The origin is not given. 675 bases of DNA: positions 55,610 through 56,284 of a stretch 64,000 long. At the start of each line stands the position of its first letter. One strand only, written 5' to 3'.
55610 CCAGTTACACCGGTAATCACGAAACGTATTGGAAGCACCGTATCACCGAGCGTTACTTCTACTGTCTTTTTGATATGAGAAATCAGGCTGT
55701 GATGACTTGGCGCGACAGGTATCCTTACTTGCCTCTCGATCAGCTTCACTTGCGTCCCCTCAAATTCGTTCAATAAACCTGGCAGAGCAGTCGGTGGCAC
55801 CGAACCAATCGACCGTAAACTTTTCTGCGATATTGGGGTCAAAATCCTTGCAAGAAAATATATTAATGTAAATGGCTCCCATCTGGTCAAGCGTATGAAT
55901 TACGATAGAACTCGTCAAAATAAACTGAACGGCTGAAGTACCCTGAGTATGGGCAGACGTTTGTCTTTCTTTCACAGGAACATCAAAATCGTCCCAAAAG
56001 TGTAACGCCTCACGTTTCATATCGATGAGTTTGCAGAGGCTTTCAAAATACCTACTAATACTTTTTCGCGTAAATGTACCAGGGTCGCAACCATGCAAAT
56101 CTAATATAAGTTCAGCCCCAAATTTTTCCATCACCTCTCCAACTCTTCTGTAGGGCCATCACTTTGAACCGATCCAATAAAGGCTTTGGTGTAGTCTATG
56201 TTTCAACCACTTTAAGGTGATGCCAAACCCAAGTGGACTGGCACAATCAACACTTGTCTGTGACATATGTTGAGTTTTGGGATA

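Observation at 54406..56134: Translationally coupled pair: divergent AdoMetDC-fold pyruvoyl enzyme plus a DUF3326-like protein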

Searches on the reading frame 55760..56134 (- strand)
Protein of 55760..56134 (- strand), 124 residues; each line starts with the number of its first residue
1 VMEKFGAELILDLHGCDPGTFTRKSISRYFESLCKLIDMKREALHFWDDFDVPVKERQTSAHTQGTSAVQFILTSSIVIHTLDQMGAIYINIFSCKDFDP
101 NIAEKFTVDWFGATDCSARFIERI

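Call 3: search_protein_families(library=pfam, proteins=[window:55760-56134:-], max_evalue=0.01)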
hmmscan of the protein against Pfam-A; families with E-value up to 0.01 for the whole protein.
window:55760-56134:- (124 aa): 1 family
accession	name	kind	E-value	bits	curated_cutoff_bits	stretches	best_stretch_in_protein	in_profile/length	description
PF02675.21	AdoMet_dc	-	7.3e-15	55.7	25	1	9-123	2-106/107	S-adenosylmethionine decarboxylase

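Call 4: search_protein_families(library=ncbifam, proteins=[window:55760-56134:-], max_evalue=0.01)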
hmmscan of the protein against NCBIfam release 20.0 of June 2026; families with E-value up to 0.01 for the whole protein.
window:55760-56134:- (124 aa): 1 family
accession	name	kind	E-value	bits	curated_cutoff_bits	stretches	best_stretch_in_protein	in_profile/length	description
TIGR03330.1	SAM_DCase_Bsu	equivalog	2.6e-06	27.7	75.65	1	5-123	3-111/112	adenosylmethionine decarboxylase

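Call 6: search_solved_structures(query=window:55760-56134:-, max_evalue=1, show_alignments=3)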
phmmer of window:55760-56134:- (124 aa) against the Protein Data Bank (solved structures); distinct sequences matched with E-value up to 1: 3.
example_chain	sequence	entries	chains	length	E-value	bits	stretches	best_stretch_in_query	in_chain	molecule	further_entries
2iii_A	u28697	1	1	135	0.17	15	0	4-100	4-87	S-adenosylmethionine decarboxylase proenzyme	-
1tlu_A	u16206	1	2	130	0.68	13.1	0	64-100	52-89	S-adenosylmethionine decarboxylase proenzyme, AdoMetDC, SamDC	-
1vr7_A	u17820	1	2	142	0.75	12.9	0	64-100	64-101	S-adenosylmethionine decarboxylase proenzyme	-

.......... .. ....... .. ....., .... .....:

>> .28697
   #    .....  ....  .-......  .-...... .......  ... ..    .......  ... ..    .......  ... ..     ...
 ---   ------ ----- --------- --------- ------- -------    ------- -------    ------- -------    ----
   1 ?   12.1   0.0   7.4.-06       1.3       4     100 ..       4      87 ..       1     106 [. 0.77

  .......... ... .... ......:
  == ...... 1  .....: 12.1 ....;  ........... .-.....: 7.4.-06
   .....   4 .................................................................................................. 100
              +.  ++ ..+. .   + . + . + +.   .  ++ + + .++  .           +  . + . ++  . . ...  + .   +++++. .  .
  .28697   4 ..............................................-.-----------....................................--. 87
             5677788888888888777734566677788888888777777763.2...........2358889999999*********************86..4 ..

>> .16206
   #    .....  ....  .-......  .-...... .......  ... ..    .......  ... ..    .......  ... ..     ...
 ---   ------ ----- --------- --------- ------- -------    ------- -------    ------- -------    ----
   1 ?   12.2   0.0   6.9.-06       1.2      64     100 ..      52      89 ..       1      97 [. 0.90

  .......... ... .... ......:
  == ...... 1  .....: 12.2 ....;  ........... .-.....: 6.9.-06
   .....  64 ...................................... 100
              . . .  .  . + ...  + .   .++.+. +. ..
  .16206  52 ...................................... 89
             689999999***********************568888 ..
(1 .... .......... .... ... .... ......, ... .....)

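Call 13: find_homologous_proteins(query=window:55760-56134:-, max_evalue=0.001)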
Query window:55760-56134:- (124 aa): 3238 proteins with E <= 0.001 among 3238 candidates; the best 120 are listed.
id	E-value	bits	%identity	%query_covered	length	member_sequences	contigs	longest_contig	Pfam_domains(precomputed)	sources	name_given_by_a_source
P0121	1.4e-76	272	98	99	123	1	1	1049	PF02675.22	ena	-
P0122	4.9e-76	270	97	99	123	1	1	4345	PF02675.22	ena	-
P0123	2.4e-75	268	96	99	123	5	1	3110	PF02675.22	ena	-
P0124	3.6e-75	268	96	99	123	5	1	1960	PF02675.22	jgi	-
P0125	8.5e-75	266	96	99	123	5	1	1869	PF02675.22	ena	-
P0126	1.7e-72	259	93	99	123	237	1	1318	PF02675.22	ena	-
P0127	2.7e-72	258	93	99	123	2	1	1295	PF02675.22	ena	-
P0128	3.9e-72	258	92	99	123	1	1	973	PF02675.22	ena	-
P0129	4.7e-72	257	92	99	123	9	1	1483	PF02675.22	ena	-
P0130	2.3e-71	255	92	99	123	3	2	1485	PF02675.22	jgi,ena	-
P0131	8.0e-71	253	91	99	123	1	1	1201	PF02675.22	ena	-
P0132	7.2e-66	237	84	99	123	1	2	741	PF02675.22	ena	-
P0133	1.3e-62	227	80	99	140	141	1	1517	PF02675.22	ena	-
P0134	3.0e-62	226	81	99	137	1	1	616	PF02675.22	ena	-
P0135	3.4e-62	226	79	99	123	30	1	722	PF02675.22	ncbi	-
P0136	4.8e-62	225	78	99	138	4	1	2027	PF02675.22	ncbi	-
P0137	6.6e-62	225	80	99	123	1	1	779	PF02675.22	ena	-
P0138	7.0e-62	225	77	99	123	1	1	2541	PF02675.22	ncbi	-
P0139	1.3e-61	224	79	99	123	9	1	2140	PF02675.22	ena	-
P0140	1.3e-61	224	80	99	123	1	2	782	PF02675.22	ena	-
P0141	1.7e-61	223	77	99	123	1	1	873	PF02675.22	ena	-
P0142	1.8e-61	223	79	99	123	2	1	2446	PF02675.22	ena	-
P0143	2.1e-61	223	80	99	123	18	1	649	PF02675.22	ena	-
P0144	2.4e-61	223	79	99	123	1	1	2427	PF02675.22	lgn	-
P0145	2.5e-61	223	79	99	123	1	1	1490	PF02675.22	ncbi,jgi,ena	-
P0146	3.3e-61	222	78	99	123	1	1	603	PF02675.22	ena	-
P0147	3.6e-61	222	77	99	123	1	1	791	PF02675.22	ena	-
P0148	3.6e-61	222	79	98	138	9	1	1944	PF02675.22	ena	-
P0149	4.0e-61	222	80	98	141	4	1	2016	PF02675.22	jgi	jgi:S-adenosylmethionine/arginine decarboxylase-like enzyme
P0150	4.1e-61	222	78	99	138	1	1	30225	PF02675.22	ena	-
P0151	6.6e-61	221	78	99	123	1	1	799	PF02675.22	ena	-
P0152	6.6e-61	221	79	99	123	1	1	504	PF02675.22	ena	-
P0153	6.7e-61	221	78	99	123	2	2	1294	PF02675.22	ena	-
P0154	6.7e-61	221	78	98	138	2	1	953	PF02675.22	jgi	jgi:S-adenosylmethionine/arginine decarboxylase-like enzyme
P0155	6.9e-61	221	79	99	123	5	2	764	PF02675.22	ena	-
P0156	9.2e-61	221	78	99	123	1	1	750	PF02675.22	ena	-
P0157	1.3e-60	221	77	99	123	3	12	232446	PF02675.22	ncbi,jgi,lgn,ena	-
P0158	1.6e-60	220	80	99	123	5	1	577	PF02675.22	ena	-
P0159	1.8e-60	220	80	99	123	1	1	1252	PF02675.22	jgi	-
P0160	2.5e-60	220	79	99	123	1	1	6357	PF02675.22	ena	-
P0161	2.8e-60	219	76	99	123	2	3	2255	PF02675.22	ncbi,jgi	-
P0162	3.3e-60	219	78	99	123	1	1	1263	PF02675.22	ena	-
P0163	3.4e-60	219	78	99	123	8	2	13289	PF02675.22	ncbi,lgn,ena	-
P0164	3.6e-60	219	76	98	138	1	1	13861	PF02675.22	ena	-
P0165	4.0e-60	219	80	99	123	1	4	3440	PF02675.22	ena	-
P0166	4.2e-60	219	77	99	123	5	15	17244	PF02675.22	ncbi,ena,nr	ncbi:MAG: S-adenosylmethionine decarboxylase [Rhodospirillaceae bacterium]|nr:S-adenosylmethionine d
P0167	4.3e-60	219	77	99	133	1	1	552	PF02675.22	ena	-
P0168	4.7e-60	219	78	99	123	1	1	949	PF02675.22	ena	-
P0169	4.9e-60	219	79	99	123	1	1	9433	PF02675.22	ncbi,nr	ncbi:S-adenosylmethionine decarboxylase [Alphaproteobacteria bacterium]|nr:S-adenosylmethionine deca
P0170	5.0e-60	219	79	98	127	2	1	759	PF02675.22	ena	-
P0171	6.8e-60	218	76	99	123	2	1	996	PF02675.22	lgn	-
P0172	9.4e-60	218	77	98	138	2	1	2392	PF02675.22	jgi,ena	jgi:S-adenosylmethionine/arginine decarboxylase-like enzyme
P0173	9.7e-60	218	78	97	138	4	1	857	PF02675.22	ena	-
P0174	1.3e-59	217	77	99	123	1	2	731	PF02675.22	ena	-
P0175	1.3e-59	217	76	99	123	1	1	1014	PF02675.22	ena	-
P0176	1.4e-59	217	77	99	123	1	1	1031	PF02675.22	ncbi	-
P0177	1.5e-59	217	76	99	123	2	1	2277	PF02675.22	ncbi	-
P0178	1.8e-59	217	76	99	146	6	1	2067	PF02675.22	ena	-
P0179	2.0e-59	217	79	99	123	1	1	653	PF02675.22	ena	-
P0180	2.0e-59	217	75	98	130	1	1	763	PF02675.22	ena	-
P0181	2.5e-59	216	77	99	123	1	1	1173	PF02675.22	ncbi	-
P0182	2.8e-59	216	75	100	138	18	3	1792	PF02675.22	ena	-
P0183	3.1e-59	216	75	99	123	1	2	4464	PF02675.22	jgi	jgi:S-adenosylmethionine/arginine decarboxylase-like enzyme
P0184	3.7e-59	216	78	99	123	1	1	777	PF02675.22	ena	-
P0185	3.9e-59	216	77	98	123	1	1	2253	PF02675.22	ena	-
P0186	4.0e-59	216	77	98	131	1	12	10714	PF02675.22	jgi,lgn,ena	jgi:S-adenosylmethionine/arginine decarboxylase-like enzyme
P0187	4.3e-59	216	76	98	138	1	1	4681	PF02675.22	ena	-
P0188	4.8e-59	215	76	99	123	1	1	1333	PF02675.22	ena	-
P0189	4.8e-59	215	76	99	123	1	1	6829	PF02675.22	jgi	jgi:S-adenosylmethionine/arginine decarboxylase-like enzyme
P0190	4.9e-59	215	76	99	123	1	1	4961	PF02675.22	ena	-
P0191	6.0e-59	215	74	99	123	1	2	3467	PF02675.22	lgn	-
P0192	6.2e-59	215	76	99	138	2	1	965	PF02675.22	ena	-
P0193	8.4e-59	215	76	99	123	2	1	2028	PF02675.22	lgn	-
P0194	9.4e-59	215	76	99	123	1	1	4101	PF02675.22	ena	-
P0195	9.5e-59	214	74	98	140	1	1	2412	PF02675.22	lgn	-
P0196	1.1e-58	214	73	99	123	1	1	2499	PF02675.22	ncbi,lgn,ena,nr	ncbi:MAG: S-adenosylmethionine decarboxylase [Planctomycetes bacterium]|nr:S-adenosylmethionine deca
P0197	1.1e-58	214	76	99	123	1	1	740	PF02675.22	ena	-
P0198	1.4e-58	214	74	99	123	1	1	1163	PF02675.22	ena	-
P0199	1.6e-58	214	76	98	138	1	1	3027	PF02675.22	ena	-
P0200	1.6e-58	214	76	98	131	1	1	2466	PF02675.22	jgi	jgi:S-adenosylmethionine/arginine decarboxylase-like enzyme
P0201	1.6e-58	214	75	100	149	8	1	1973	PF02675.22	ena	-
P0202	1.7e-58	214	73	100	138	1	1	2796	PF02675.22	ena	-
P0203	1.8e-58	214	76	99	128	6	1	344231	PF02675.22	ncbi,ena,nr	ncbi:MAG: hypothetical protein CMM52_01500 [Rhodospirillaceae bacterium]|nr:hypothetical protein [Rh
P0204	2.0e-58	213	76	98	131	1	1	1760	PF02675.22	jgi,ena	-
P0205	2.1e-58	213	76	98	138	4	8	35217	PF02675.22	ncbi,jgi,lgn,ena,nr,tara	ncbi:MAG: S-adenosylmethionine decarboxylase [Rhodospirillaceae bacterium]|nr:S-adenosylmethionine d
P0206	2.4e-58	213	73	100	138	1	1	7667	PF02675.22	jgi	-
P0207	2.4e-58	213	73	100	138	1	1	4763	PF02675.22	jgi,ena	-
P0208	2.6e-58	213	78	99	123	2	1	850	PF02675.22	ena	-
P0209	3.0e-58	213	74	99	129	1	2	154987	PF02675.22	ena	-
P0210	3.2e-58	213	73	99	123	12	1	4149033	PF02675.22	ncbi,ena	-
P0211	3.3e-58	213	76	99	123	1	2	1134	PF02675.22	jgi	-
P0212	3.7e-58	213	76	98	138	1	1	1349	PF02675.22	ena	-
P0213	4.2e-58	212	75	99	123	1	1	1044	PF02675.22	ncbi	-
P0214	4.3e-58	212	76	99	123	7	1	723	PF02675.22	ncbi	-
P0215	4.6e-58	212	76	100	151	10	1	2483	PF02675.22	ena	-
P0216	5.0e-58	212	73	100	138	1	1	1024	PF02675.22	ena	-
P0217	5.7e-58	212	74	99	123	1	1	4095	PF02675.22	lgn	-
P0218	6.4e-58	212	74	98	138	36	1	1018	PF02675.22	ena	-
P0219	9.0e-58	211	73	100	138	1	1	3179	PF02675.22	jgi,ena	-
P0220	9.4e-58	211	76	99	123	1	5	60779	PF02675.22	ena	-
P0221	9.7e-58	211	74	99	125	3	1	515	PF02675.22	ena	-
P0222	1.0e-57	211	73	98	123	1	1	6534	PF02675.22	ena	-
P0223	1.0e-57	211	75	98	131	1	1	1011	PF02675.22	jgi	jgi:S-adenosylmethionine/arginine decarboxylase-like enzyme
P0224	1.2e-57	211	73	100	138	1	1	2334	PF02675.22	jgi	-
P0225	1.5e-57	211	76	98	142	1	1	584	PF02675.22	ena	-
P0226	1.5e-57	211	73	100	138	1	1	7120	PF02675.22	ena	-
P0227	1.7e-57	210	74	99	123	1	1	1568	PF02675.22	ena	-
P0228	2.0e-57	210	73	99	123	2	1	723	PF02675.22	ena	-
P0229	2.1e-57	210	74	99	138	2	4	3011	PF02675.22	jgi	jgi:S-adenosylmethionine/arginine decarboxylase-like enzyme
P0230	2.1e-57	210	74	98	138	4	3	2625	PF02675.22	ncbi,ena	-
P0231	2.1e-57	210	75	98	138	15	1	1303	PF02675.22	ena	-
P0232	3.2e-57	210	73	98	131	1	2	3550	PF02675.22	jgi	jgi:S-adenosylmethionine/arginine decarboxylase-like enzyme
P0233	3.2e-57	210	75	100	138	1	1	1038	PF02675.22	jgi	jgi:S-adenosylmethionine/arginine decarboxylase-like enzyme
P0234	3.3e-57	210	74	98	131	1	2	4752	PF02675.22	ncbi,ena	-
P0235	3.5e-57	209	72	100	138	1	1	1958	PF02675.22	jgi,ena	-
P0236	3.6e-57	209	74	99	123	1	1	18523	PF02675.22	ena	-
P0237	3.9e-57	209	75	98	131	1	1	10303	PF02675.22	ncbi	-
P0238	4.1e-57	209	73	99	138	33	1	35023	PF02675.22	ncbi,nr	ncbi:MAG: S-adenosylmethionine decarboxylase [Pseudomonadota bacterium]|nr:S-adenosylmethionine deca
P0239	4.2e-57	209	74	100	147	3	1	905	PF02675.22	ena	-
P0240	4.6e-57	209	72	99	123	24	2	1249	PF02675.22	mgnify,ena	mgnify:CR=1 FL=1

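Call 16: find_encoding_contigs(protein=P0210, flank=10000, max_places=3)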
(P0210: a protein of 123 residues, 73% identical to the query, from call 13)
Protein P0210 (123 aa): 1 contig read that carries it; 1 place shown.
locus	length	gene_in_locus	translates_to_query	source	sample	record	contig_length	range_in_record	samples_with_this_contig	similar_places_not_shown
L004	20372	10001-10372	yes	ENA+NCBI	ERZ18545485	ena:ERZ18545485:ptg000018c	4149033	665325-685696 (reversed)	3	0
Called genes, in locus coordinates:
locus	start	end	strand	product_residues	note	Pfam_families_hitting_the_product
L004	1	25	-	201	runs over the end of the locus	PF05995:CDO_I (weak)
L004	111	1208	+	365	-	PF02423:OCD_Mu_crystall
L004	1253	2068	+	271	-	PF27765:UCP032817-like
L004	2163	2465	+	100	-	-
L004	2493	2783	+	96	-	-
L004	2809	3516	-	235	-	PF07589:PEP_exosort_dom (faint)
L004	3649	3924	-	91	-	-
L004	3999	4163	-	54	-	-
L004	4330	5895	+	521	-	PF20695:UbiD_N (weak), PF01977:UbiD, PF20696:UbiD_C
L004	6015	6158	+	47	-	PF02776:TPP_enzyme_N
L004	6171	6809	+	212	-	PF02776:TPP_enzyme_N, PF00205:TPP_enzyme_M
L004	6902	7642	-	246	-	PF00106:adh_short, PF01370:Epimerase, PF08659:KR, PF23441:SDR (weak), PF13561:adh_short_C2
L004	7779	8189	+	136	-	PF03994:DUF350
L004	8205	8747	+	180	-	PF06693:DUF1190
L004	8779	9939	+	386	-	PF03738:GSP_synth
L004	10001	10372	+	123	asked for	PF02675:AdoMet_dc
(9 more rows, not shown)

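Call 30: search_protein_families(library=padloc, proteins=[window:55760-56134:-], max_evalue=0.001)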
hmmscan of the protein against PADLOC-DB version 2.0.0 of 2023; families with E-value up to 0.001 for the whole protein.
window:55760-56134:- (124 aa): 0 families

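Call 47: search_dna_similar(query=window:55760-56131:-, collection=phages, mode=protein, max_evalue=0.001, max_rows=20)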
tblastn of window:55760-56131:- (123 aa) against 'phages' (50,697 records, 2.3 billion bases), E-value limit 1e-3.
Records with a match: 7; places in all: 7; records where one place covers at least 80% of the query: 7.
Best place of each record, by identity: <60% 7.
By first word of the organism name: Sinorhizobium 7.
By host as written in the record: Sinorhizobium meliloti 7.
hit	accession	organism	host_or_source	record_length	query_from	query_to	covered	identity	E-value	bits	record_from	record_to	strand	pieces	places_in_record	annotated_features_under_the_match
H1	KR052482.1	Sinorhizobium phage phiN3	Sinorhizobium meliloti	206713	1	122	99%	29.6%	1e-4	45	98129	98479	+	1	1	S-adenosylmethionine decarboxylase-like protein | hypothetical protein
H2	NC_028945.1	Sinorhizobium phage phiN3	Sinorhizobium meliloti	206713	1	122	99%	29.6%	1e-4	45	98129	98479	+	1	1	S-adenosylmethionine decarboxylase | hypothetical protein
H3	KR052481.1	Sinorhizobium phage phiM19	Sinorhizobium meliloti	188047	1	122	99%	29.6%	2e-4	45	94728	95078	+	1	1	S-adenosylmethionine decarboxylase | hypothetical protein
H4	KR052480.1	Sinorhizobium phage phiM7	Sinorhizobium meliloti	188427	1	122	99%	29.6%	2e-4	45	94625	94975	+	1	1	S-adenosylmethionine decarboxylase | hypothetical protein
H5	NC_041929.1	Sinorhizobium phage phiM7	Sinorhizobium meliloti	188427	1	122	99%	29.6%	2e-4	45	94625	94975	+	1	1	S-adenosylmethionine decarboxylase | hypothetical protein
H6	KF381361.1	Sinorhizobium phage phiM12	Sinorhizobium meliloti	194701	1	122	99%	29.6%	2e-4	45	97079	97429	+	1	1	S-adenosylmethionine decarboxylase-like protein | hypothetical protein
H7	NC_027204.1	Sinorhizobium phage phiM12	Sinorhizobium meliloti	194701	1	122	99%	29.6%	2e-4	45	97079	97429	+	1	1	S-adenosylmethionine decarboxylase | hypothetical protein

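Call 49: find_related_loci(query=A3, collection=metagenome_contigs, flank=5000)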
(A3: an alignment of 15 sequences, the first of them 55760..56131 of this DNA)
Query A3 (123 aa) in metagenome_contigs; peptide patterns used: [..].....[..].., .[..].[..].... (x = any residue, [..] = any of these).
600 stretches matched a pattern (row limit reached: there are more); 509 encode a relative of the query (tblastn E <= 1e-3); the best 80 are kept; 80 distinct loci.
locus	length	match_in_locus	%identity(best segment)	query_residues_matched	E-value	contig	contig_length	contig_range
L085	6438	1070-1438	94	1-123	3e-78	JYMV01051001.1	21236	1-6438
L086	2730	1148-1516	94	1-123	3e-79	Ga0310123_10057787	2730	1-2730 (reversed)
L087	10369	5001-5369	92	1-123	2e-77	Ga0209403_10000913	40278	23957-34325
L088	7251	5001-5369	78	1-123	2e-67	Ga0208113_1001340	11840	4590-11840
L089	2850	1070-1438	78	1-123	7e-67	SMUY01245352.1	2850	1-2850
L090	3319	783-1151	78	1-123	1e-66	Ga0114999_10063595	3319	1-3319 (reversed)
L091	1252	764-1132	80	1-123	8e-70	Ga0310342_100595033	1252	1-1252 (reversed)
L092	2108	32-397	76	2-123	6e-65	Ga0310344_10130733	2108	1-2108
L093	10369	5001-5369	76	1-123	7e-64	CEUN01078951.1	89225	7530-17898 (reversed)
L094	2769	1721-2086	75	2-123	1e-63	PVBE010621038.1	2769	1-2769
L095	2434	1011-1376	75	2-123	2e-63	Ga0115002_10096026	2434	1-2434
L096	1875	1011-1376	75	2-123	7e-64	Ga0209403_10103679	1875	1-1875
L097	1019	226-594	71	1-123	1e-65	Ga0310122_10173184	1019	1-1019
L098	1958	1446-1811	72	2-123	2e-62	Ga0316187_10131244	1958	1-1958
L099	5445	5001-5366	73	2-123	9e-61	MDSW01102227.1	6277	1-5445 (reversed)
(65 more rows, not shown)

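Call 76: predict_structure(alignment_id=A4)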
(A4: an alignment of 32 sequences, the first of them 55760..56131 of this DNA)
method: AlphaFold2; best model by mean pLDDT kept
length: 123 residues; sequences in the alignment: 32
mean_pLDDT: 70.8   pTM: 0.68
mean pLDDT of the five models: 70.8, 70.7, 70.1, 61.1, 51.7
residues with pLDDT >= 90: 0; 70-90: 82; 50-70: 33; < 50: 8
segments of 3 or more residues with pLDDT < 50: 62-68
pLDDT, mean of each block of 10 residues (from residue 1): 67 72 80 81 79 74 43 68 72 80 80 57 60
secondary structure, 60 per line:
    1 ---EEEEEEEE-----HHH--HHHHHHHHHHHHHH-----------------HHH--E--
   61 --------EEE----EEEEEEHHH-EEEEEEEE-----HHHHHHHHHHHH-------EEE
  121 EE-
elements in order: E4-11 H22-35 E69-71 E76-81 E86-93 H99-110 E118-122

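Call 79: fold_search(model_id=the predicted structure, library=pdb)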
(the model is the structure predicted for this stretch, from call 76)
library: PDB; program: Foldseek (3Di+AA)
matches with E <= 10: 625; with E <= 0.001: 0
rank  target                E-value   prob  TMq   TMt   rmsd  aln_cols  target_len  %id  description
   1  2iii                  1.1e-03  1.00  0.49  0.50   5.0       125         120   19  Crystal structure of the adenosylmethionine decarboxylase (aq_254) from aquifex aeolicus vf5 (released 2007-10-09)
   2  1tlu_A                2.9e-03  1.00  0.56  0.58   4.2       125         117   14  Crystal Structure of Thermotoga maritima S-adenosylmethionine decarboxylase (released 2004-06-29)
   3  4roc_B                6.4e-02  0.87  0.38  0.29   6.5       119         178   11  Human TFIIB-related factor 2 (Brf2) and TBP bound to U6#2 promoter (released 2015-12-30)
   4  1qna_A                7.6e-02  0.85  0.38  0.28   6.5       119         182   12  Crystal structure of the T(-30) Adenovirus major late promoter TATA box variant bound to wild-type TBP (Arabidopsis th (released 2000-02-07)
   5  3c6m_A                1.5e-01  0.63  0.41  0.19   4.9       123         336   12  Crystal structure of human spermine synthase in complex with spermine and 5-methylthioadenosine (released 2008-02-19)
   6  2op5_E                1.5e-01  0.18  0.25  0.27  11.3       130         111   10  CRYSTAL STRUCTURE OF A DIMERIC FERREDOXIN-LIKE PROTEIN (JCVI_PEP_1096672785533) FROM UNCULTURED MARINE ORGANISM AT 2.2 (released 2007-02-06)
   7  5jn5_B                1.8e-01  0.25  0.34  0.11   8.9       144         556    9  Crystal structure of the D263Y missense variant of human PGM1 (released 2017-02-08)
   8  1tbp_A                1.9e-01  0.69  0.38  0.29   5.8       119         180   11  CRYSTAL STRUCTURE OF YEAST TATA-BINDING PROTEIN AND MODEL FOR INTERACTION WITH DNA (released 1994-01-31)
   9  1ytb_A                1.9e-01  0.69  0.38  0.29   6.4       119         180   12  CRYSTAL STRUCTURE OF A YEAST TBP/TATA-BOX COMPLEX (released 1995-01-26)
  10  8tsh_F                1.9e-01  0.38  0.33  0.19   9.6       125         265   12  S. thermodepolymerans KpsMT(E151Q)-KpsE in complex with ATP (released 2024-04-17)
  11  7bfc_A                2.0e-01  0.89  0.43  0.58   5.8       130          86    8  Circular permutant of ribosomal protein S6, P54-55 truncated, (released 2022-07-13)
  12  5nzb                  2.1e-01  0.23  0.29  0.28  11.7       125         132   11  A disulfide switch determines proteolytic resistance in the birch pollen allergen Bet v 2 (released 2017-10-25)
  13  6eqt_B                3.3e-01  0.21  0.32  0.22  11.9       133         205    8  CRYSTAL STRUCTURE OF THE HUMAN KINETOCHORE PROTEIN CENP-N (released 2018-01-17)
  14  2jpi_MODEL_1_A        3.5e-01  0.28  0.34  0.40   7.4       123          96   10  NMR structure of PA4090 from Pseudomonas aeruginosa (released 2007-10-16)
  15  7b90_A                3.7e-01  0.80  0.43  0.58   6.4       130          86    7  Circular permutant of ribosomal protein S6, P54-55 truncated, I8A mutant (released 2022-06-08)
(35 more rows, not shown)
